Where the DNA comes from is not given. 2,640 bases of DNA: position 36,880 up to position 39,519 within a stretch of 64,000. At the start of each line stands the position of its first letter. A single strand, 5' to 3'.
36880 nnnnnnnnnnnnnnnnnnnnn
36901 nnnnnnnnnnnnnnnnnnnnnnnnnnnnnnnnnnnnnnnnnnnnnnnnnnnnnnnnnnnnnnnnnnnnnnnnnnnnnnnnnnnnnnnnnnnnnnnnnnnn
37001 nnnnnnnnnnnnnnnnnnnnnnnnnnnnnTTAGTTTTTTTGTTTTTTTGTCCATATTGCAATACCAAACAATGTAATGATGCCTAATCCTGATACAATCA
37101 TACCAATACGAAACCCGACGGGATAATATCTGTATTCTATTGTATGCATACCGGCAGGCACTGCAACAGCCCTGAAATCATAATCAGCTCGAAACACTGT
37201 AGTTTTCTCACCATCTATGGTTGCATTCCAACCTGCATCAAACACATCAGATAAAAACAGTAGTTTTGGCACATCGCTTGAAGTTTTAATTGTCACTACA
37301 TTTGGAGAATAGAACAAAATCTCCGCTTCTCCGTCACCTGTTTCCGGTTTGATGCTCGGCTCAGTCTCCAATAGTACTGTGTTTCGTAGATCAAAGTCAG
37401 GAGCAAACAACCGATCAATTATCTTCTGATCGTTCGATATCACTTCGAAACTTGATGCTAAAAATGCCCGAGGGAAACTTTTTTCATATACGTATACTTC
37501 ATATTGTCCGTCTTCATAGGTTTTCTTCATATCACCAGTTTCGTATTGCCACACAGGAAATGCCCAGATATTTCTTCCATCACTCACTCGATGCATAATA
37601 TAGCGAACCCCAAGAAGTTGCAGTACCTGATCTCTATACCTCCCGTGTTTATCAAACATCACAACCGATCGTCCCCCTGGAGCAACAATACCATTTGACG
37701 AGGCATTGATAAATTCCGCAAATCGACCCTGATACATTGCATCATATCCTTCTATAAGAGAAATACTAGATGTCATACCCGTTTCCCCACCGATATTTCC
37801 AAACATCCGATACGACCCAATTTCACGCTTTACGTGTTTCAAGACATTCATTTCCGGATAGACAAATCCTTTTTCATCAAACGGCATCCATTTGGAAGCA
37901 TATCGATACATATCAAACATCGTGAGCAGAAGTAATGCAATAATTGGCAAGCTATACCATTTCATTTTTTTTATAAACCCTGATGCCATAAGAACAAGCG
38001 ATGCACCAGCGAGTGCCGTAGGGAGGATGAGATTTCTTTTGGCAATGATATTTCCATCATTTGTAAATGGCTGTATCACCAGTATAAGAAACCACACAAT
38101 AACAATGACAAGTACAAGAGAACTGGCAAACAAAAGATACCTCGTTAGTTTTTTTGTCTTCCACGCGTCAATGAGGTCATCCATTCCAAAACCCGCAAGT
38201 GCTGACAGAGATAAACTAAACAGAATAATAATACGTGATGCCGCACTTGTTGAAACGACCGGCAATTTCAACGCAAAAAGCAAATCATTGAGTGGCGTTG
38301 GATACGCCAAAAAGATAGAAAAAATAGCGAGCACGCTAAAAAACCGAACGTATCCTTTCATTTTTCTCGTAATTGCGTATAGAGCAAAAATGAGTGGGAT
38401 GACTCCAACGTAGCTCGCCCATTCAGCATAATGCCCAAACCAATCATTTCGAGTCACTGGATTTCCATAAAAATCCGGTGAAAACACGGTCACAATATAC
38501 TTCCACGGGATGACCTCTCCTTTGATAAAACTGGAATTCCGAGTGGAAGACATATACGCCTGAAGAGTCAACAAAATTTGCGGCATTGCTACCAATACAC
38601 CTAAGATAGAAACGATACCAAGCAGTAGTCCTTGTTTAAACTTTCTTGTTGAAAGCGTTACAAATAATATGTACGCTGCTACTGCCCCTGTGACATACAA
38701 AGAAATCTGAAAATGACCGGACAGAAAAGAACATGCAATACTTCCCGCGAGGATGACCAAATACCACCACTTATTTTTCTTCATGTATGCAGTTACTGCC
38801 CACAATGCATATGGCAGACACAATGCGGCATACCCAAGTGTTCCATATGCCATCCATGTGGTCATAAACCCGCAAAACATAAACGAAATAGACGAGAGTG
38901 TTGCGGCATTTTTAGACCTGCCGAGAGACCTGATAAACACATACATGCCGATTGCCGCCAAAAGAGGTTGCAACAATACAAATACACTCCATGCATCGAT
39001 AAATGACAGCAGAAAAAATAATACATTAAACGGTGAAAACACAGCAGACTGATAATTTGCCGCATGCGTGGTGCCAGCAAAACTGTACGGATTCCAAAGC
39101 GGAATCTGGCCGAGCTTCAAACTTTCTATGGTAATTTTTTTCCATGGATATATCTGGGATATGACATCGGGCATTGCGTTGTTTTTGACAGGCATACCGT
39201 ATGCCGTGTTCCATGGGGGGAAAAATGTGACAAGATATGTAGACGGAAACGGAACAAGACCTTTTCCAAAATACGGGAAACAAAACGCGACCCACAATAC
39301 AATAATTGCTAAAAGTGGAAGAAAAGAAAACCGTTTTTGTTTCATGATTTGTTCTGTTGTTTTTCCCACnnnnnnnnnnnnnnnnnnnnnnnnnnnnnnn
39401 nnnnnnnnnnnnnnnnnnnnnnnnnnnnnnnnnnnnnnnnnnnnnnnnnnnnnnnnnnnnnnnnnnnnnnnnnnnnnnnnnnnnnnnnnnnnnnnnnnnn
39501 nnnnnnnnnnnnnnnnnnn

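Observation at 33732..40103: CsbB/YfhO-like three-component glycosylation modules, duplicated (GT2 - YfhO - GT4 - YfhO - GT2)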

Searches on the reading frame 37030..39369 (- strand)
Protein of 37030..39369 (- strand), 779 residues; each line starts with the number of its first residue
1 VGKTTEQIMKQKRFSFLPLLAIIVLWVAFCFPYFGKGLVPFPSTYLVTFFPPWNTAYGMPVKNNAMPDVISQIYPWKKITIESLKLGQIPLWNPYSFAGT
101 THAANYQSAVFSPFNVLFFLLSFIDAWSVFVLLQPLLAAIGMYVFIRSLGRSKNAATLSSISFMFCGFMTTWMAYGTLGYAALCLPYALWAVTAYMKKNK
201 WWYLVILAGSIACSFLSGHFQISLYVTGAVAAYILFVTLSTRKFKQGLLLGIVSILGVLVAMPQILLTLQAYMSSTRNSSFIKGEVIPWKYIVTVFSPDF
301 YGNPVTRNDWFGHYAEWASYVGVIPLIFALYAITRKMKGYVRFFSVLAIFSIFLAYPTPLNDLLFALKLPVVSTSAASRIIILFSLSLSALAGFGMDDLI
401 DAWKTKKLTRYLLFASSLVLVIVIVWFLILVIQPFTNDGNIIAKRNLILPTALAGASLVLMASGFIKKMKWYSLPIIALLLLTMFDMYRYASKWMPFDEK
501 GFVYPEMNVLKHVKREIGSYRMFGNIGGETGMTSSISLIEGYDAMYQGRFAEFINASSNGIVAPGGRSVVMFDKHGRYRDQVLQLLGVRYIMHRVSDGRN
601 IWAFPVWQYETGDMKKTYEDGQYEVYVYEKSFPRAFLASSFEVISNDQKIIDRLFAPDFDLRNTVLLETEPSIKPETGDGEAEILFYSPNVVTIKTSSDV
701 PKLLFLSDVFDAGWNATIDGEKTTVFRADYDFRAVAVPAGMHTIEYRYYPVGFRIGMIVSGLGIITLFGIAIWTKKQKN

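Call 4: search_protein_families(library=pfam, proteins=[window:37030-39369:-], max_evalue=0.01)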
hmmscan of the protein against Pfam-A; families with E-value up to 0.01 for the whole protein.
window:37030-39369:- (779 aa): 2 families
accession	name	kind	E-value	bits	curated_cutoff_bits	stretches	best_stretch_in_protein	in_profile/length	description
PF09586.16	YfhO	-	1.6e-22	80.2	28.5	2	690-760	764-835/835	Bacterial membrane protein YfhO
PF13231.12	PMT_2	-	0.0011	19.6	26.1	1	125-265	20-158/160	Dolichyl-phosphate-mannose-protein mannosyltransferase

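Call 5: search_protein_families(library=ncbifam, proteins=[window:37030-39369:-], max_evalue=0.01)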
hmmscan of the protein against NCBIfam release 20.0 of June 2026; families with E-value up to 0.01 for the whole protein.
window:37030-39369:- (779 aa): 2 families
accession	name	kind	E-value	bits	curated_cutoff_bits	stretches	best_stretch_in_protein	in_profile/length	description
NF047590.1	GlcsyltransPgfM2Strep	equivalog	3.2e-06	25.6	1500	1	702-777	808-883/884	glycosyltransferase PgfM2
NF047589.1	GlcsyltransPgfM1Strep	equivalog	0.00028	19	1400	1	702-770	882-950/955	glycosyltransferase PgfM1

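Call 14: find_encoding_contigs(protein=window:37033-39369:-, flank=10000, max_places=6)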
Protein window:37033-39369:- (779 aa): no gene with exactly this product is on record in the collection.

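Call 17: find_homologous_proteins(query=window:37033-39369:-, max_evalue=0.00001)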
Query window:37033-39369:- (779 aa): 1615 proteins with E <= 0.00001 among 8000 candidates; the best 120 are listed.
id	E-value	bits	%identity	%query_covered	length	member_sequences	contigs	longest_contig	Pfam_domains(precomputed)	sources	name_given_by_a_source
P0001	0.0e+0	1611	90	99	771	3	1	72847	PF09586.17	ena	-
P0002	0.0e+0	1595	90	99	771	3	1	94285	PF09586.17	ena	-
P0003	0.0e+0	1560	87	99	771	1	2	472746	PF09586.17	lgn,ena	-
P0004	0.0e+0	1397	76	99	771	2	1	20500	PF09586.17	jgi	-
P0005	0.0e+0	1369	75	99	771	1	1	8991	PF09586.17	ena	-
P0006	0.0e+0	1366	75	99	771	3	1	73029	PF09586.17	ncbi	-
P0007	0.0e+0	1290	71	99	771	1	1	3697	PF09586.17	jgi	-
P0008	0.0e+0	1232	86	79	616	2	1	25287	PF09586.17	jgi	-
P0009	0.0e+0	1225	66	100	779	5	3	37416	PF09586.17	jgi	-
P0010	0.0e+0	1188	65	99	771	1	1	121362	PF09586.17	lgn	-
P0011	0.0e+0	1181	64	99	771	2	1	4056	PF09586.17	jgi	-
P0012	0.0e+0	1178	64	99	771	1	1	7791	PF09586.17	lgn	-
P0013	0.0e+0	1174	64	100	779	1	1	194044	PF09586.17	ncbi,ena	-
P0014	0.0e+0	1162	65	97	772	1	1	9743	PF09586.17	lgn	-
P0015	0.0e+0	1162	64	99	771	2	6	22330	PF09586.17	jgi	-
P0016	0.0e+0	1162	65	97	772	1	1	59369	PF09586.17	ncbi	ncbi:MAG: YfhO family protein [Candidatus Gottesmanbacteria bacterium]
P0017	0.0e+0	1160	64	98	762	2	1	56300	PF09586.17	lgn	-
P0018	0.0e+0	1156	64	99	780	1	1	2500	PF09586.17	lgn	-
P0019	0.0e+0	1143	63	100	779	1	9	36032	PF09586.17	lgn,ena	-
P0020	0.0e+0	1140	64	99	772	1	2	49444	PF09586.17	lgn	-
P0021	0.0e+0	1113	61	99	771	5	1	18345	PF09586.17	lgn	-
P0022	0.0e+0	1067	62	95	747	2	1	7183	PF09586.17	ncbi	-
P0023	0.0e+0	1055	64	91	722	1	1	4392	PF09586.17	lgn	-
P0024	0.0e+0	1031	58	97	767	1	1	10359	PF09586.17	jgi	jgi:hypothetical protein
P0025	0.0e+0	1021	58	97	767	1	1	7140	PF09586.17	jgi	jgi:hypothetical protein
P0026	0.0e+0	1021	58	98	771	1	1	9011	PF09586.17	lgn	-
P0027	1.1e-297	1008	59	98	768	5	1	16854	PF09586.17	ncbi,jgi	-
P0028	9.2e-297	1005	58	98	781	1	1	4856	PF09586.17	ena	-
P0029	5.2e-296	1002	58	98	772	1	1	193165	PF09586.17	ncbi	-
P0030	1.3e-293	994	57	98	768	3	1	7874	PF09586.17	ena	-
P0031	1.4e-293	994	89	63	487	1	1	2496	PF09586.17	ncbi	-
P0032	8.1e-293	992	59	97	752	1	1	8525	PF09586.17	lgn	-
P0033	8.7e-293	991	57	98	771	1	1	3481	PF09586.17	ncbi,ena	-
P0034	1.4e-291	987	55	100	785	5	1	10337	PF09586.17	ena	-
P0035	2.4e-291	987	56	99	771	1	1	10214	PF09586.17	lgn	-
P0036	1.4e-288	978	58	97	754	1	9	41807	PF09586.17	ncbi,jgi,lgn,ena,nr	ncbi:MAG: hypothetical protein UU25_C0008G0010 [Microgenomates group bacterium GW2011_GWB1_40_9]|nr:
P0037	1.4e-288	978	58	97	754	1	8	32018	PF09586.17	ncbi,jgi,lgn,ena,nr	ncbi:MAG: hypothetical protein UT26_C0003G0007 [Microgenomates group bacterium GW2011_GWC1_39_12]|nr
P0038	2.6e-288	977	58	97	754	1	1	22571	PF09586.17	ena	-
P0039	2.9e-287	973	58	97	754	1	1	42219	PF09586.17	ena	-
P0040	1.4e-286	971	56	97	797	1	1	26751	PF09586.17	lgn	-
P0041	4.5e-286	969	58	97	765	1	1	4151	PF09586.17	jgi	jgi:hypothetical protein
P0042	2.8e-285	967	56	98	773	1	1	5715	PF09586.17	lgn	-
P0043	3.2e-285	966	55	97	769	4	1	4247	PF09586.17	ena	-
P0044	7.3e-285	965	57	98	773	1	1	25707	PF09586.17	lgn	-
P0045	3.6e-283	960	56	99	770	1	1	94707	PF09586.17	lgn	-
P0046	4.7e-283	959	55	97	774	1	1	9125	PF09586.17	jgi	jgi:Bacterial membrane protein YfhO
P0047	1.1e-282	958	56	94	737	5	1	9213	PF09586.17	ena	-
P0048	3.5e-281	953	55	98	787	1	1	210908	PF09586.17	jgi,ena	-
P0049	1.1e-280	951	56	98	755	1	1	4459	PF09586.17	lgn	-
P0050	2.6e-280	950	55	96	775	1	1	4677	PF09586.17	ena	-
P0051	9.7e-278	942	53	98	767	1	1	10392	PF09586.17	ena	-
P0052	1.1e-276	938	53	99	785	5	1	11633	PF09586.17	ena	-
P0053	1.3e-275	935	56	97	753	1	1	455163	PF09586.17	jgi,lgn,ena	jgi:hypothetical protein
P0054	1.8e-275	934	54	98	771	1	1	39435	PF09586.17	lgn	-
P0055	1.9e-275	934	55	97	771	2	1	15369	PF09586.17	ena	-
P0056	9.7e-274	929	56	96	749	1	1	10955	PF09586.17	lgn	-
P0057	3.2e-273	927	53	99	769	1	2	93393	PF19510.6,PF09586.17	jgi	jgi:hypothetical protein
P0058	5.4e-273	926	52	99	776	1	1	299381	PF09586.17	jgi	jgi:hypothetical protein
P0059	8.6e-273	925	54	98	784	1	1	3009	PF09586.17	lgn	-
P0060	3.3e-271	920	53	99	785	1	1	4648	PF09586.17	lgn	-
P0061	5.1e-271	920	54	99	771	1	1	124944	PF09586.17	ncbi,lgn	-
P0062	6.8e-271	919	54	100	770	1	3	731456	PF09586.17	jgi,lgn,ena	jgi:hypothetical protein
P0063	7.5e-271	919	55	96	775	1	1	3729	PF09586.17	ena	-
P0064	9.3e-271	919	56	95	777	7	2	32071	PF09586.17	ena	-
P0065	1.5e-270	918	54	95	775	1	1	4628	PF09586.17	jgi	jgi:Ca2+/Na+ antiporter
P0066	2.6e-270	917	55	98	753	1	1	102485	PF09586.17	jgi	jgi:hypothetical protein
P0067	7.8e-270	916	54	99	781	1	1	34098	PF09586.17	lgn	-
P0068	5.0e-268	910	54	97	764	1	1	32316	PF09586.17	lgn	-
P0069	9.8e-268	909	52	100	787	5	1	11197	PF09586.17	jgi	-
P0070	1.2e-267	908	54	96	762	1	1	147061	PF09586.17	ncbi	-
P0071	1.2e-267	908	55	97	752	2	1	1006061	PF09586.17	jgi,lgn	jgi:hypothetical protein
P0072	1.3e-267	908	53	96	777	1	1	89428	PF09586.17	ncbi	-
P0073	3.0e-267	907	55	97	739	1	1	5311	PF09586.17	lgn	-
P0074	3.9e-267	907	53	98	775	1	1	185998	PF09586.17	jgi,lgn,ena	-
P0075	8.2e-267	906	56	97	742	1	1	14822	PF09586.17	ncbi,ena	-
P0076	2.8e-266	904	52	100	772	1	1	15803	PF09586.17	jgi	jgi:hypothetical protein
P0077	3.0e-266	904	55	97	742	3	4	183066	PF09586.17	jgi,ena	-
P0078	4.1e-266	903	52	98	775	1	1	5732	PF09586.17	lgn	-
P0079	8.7e-266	902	53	98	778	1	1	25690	PF09586.17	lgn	-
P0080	2.1e-265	901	52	99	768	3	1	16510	PF09586.17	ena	-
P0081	2.9e-265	900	53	97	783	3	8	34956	PF09586.17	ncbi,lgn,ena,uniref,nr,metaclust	ncbi:MAG: hypothetical protein UV66_C0003G0017 [Candidatus Woesebacteria bacterium GW2011_GWA1_43_12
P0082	5.1e-265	900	54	94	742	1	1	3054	PF09586.17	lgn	-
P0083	7.0e-265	899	53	95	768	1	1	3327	PF09586.17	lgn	-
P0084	2.2e-264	898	55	97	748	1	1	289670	PF09586.17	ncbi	-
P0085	2.4e-264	897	54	97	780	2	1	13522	PF09586.17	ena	-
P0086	2.6e-264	897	56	95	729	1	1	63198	PF09586.17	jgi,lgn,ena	-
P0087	2.8e-264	897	54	97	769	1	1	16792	PF09586.17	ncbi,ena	-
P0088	2.8e-264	897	51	100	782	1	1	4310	PF09586.17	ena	-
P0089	2.9e-264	897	52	98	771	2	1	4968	PF09586.17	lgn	-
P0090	6.2e-264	896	55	98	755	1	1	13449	PF09586.17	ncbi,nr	ncbi:MAG: YfhO family protein [Candidatus Gottesmanbacteria bacterium]|nr:YfhO family protein [Candi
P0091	8.1e-264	896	52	98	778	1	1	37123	PF09586.17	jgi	-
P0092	9.6e-264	895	55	94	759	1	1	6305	PF09586.17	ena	-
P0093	1.5e-263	895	53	97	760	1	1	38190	PF09586.17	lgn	-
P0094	2.0e-263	894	53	97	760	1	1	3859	PF09586.17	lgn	-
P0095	2.5e-263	894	53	98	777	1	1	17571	PF09586.17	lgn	-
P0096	2.8e-263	894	53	98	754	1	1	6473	PF09586.17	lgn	-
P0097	3.7e-263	894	52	97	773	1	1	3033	PF09586.17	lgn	-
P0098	4.4e-263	893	51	100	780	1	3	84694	PF09586.17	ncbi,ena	ncbi:MAG: YfhO family protein [Patescibacteria group bacterium]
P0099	1.1e-262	892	53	100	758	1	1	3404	PF09586.17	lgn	-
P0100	2.5e-262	891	52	99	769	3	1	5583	PF09586.17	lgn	-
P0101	3.3e-262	890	52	98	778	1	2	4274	PF09586.17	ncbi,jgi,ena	-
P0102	4.3e-262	890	53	97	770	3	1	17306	PF09586.17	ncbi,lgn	-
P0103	5.2e-262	890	55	97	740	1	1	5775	PF09586.17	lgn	-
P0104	5.8e-262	890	57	90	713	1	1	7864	PF19510.6,PF09586.17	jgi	jgi:hypothetical protein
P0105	7.3e-262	889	52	97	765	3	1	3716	PF09586.17,PF24677.2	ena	-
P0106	7.6e-262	889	55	98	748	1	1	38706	PF09586.17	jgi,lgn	jgi:hypothetical protein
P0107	8.7e-262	889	52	100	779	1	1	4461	PF09586.17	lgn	-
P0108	1.1e-261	889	51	98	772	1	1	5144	PF09586.17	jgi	jgi:hypothetical protein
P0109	1.3e-261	888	54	99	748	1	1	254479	PF09586.17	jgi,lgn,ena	-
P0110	1.3e-261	888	55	98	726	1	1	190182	PF09586.17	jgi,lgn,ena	-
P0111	1.5e-261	888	55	93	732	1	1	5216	PF09586.17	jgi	-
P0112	6.7e-261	886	52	98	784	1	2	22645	PF09586.17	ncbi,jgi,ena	-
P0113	8.4e-261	886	54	96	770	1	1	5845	PF09586.17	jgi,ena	-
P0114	8.6e-261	886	52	99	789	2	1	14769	PF09586.17,PF24677.2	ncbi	-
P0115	1.2e-260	885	51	99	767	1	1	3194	PF09586.17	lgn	-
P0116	1.2e-260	885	53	95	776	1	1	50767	PF09586.17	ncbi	-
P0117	1.3e-260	885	52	95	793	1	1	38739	PF09586.17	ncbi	-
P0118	3.8e-260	884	52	96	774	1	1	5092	PF09586.17,PF24677.2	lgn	-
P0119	4.9e-260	883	52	97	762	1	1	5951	PF09586.17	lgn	-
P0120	1.3e-259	882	51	98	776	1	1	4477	PF09586.17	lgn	-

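Call 18: find_encoding_contigs(protein=P0003, flank=10000, max_places=2)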
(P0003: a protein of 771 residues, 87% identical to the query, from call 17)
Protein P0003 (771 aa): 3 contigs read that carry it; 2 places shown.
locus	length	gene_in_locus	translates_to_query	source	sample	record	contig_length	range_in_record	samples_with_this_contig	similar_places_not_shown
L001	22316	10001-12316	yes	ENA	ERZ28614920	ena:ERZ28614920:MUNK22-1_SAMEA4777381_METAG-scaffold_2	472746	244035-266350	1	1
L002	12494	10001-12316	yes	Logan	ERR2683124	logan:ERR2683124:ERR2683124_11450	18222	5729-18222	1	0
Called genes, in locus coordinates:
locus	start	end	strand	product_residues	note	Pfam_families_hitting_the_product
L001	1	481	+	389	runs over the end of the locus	PF26314:MptA_B_family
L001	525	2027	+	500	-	PF13231:PMT_2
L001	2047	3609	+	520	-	-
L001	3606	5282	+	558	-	PF10131:PTPS_related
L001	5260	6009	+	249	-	PF00535:Glycos_transf_2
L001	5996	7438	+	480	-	PF01943:Polysacc_synt, PF13440:Polysacc_synt_3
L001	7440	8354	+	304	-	PF00535:Glycos_transf_2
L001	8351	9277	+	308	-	PF00535:Glycos_transf_2, PF13641:Glyco_tranf_2_3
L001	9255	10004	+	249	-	PF00535:Glycos_transf_2, PF10111:Glyco_tranf_2_2 (weak)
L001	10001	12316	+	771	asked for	PF09586:YfhO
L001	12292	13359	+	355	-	PF13439:Glyco_transf_4, PF00534:Glycos_transf_1, PF13692:Glyco_trans_1_4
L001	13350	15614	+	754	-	PF09586:YfhO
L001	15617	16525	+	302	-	PF00535:Glycos_transf_2, PF13641:Glyco_tranf_2_3, PF13506:Glyco_transf_21 (weak), PF13632:Glyco_trans_2_3 (weak)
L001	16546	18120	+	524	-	-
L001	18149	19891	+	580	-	-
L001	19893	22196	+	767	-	PF09586:YfhO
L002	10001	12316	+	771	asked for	PF09586:YfhO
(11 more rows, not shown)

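Call 19: find_encoding_contigs(protein=P0013, flank=10000, max_places=2)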
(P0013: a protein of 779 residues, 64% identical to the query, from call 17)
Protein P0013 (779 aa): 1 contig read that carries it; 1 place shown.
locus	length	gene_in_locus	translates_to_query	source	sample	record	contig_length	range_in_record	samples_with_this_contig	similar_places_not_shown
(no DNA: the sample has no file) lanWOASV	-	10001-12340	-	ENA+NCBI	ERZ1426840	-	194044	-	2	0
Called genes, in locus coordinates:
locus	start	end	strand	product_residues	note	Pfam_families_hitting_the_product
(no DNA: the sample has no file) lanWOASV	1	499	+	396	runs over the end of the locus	PF26314:MptA_B_family, PF09594:GT87 (weak)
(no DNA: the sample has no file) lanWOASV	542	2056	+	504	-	PF13231:PMT_2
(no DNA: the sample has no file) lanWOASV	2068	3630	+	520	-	-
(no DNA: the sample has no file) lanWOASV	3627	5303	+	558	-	PF10131:PTPS_related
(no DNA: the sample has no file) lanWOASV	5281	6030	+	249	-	PF00535:Glycos_transf_2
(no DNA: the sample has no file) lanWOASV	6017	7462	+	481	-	PF01943:Polysacc_synt, PF13440:Polysacc_synt_3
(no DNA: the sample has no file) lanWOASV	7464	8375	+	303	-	PF00535:Glycos_transf_2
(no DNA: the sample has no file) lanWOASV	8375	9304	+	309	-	PF00535:Glycos_transf_2, PF13641:Glyco_tranf_2_3, PF13632:Glyco_trans_2_3 (weak)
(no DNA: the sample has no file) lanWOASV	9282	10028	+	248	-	PF00535:Glycos_transf_2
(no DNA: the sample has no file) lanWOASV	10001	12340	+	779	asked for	PF09586:YfhO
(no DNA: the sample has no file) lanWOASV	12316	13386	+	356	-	PF13439:Glyco_transf_4, PF00534:Glycos_transf_1, PF13692:Glyco_trans_1_4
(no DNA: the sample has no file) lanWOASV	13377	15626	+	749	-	PF09586:YfhO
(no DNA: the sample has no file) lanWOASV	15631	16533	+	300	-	PF00535:Glycos_transf_2, PF13641:Glyco_tranf_2_3, PF13632:Glyco_trans_2_3 (weak)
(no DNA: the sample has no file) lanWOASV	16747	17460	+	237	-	-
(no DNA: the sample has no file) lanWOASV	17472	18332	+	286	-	-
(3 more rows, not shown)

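Call 20: find_encoding_contigs(protein=P0071, flank=10000, max_places=2)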
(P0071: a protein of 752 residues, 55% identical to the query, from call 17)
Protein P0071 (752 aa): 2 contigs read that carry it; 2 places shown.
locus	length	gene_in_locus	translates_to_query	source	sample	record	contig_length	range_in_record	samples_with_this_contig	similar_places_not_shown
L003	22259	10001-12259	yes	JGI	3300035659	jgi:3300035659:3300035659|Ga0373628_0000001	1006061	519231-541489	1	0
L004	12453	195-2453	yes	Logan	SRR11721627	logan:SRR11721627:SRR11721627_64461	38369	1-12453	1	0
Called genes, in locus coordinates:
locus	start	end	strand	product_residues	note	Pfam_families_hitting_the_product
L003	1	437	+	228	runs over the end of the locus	PF00535:Glycos_transf_2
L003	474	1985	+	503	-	PF13231:PMT_2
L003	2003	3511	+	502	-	-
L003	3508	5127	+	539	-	-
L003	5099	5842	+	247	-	PF00535:Glycos_transf_2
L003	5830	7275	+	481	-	PF01943:Polysacc_synt, PF13440:Polysacc_synt_3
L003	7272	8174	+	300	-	PF00535:Glycos_transf_2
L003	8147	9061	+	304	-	PF00535:Glycos_transf_2, PF13641:Glyco_tranf_2_3, PF13632:Glyco_trans_2_3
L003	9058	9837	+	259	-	PF00535:Glycos_transf_2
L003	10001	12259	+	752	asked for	PF09586:YfhO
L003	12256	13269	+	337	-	PF00534:Glycos_transf_1, PF13692:Glyco_trans_1_4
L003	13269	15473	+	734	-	PF09586:YfhO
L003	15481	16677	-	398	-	PF13231:PMT_2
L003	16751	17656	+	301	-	PF00535:Glycos_transf_2, PF13641:Glyco_tranf_2_3, PF13632:Glyco_trans_2_3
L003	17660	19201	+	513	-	-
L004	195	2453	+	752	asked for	PF09586:YfhO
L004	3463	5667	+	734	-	PF09586:YfhO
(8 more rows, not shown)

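Call 22: search_solved_structures(query=window:37033-39345:-, max_evalue=1)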
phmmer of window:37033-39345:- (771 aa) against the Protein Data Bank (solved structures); distinct sequences matched with E-value up to 1: 0.
